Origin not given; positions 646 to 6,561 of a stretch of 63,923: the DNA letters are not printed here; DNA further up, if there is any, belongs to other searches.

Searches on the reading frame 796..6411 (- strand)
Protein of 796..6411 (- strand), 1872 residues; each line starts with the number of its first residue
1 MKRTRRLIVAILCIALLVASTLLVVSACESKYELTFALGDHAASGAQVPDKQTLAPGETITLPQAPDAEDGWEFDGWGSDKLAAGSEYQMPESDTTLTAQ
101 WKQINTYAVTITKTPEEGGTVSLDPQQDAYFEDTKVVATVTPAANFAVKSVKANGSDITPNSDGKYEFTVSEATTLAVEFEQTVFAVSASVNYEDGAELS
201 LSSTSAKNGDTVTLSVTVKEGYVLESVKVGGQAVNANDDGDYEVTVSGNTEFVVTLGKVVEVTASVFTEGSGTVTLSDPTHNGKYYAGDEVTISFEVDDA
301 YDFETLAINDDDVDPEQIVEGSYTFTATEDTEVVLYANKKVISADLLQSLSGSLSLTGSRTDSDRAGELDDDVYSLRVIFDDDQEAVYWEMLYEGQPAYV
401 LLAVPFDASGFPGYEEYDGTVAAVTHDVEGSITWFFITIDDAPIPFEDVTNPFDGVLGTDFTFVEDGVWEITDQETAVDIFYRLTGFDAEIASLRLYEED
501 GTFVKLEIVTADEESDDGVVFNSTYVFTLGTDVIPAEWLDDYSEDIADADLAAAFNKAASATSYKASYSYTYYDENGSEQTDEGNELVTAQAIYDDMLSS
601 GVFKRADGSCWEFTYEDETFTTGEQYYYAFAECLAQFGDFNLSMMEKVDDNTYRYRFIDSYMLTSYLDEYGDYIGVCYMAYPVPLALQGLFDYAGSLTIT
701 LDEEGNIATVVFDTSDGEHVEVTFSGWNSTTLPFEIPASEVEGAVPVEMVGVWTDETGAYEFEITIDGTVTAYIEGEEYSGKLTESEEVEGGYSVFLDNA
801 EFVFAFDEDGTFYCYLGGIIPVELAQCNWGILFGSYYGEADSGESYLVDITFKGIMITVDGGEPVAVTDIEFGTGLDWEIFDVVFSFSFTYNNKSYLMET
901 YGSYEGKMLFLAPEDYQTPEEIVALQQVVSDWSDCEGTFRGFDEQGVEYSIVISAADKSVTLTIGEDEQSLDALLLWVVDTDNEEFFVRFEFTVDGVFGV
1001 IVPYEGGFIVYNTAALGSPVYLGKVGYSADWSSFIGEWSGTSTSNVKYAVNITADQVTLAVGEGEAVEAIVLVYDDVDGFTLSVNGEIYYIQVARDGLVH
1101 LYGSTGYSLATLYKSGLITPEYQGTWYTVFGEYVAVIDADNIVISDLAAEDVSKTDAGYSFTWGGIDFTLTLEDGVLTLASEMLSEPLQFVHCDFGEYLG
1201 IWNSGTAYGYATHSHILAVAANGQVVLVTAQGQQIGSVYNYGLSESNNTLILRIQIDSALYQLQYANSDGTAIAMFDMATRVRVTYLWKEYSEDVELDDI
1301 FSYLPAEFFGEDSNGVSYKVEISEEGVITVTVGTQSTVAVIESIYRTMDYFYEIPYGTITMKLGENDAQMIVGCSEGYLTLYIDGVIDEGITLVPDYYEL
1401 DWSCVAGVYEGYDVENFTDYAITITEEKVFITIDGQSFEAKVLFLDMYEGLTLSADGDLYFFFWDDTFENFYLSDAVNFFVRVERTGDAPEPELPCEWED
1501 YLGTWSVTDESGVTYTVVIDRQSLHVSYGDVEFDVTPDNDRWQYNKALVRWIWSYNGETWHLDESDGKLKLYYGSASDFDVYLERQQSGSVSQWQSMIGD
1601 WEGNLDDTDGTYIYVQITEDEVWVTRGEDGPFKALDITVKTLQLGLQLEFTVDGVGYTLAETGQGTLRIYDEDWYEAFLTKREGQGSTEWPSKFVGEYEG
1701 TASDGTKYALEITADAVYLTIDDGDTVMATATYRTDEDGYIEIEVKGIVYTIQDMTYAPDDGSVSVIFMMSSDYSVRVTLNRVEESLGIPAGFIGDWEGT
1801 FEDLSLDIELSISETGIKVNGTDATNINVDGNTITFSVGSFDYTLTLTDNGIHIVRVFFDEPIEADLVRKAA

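Call 46: search_protein_families(library=pfam, proteins=[window:796-6411:-], max_evalue=0.001)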
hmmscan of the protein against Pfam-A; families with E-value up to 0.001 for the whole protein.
window:796-6411:- (1872 aa): 1 family
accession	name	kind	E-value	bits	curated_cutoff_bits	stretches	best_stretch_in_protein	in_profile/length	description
PF18998.6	Flg_new_2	-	1.6e-13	50.9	23.6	1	42-104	7-72/73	Divergent InlB B-repeat domain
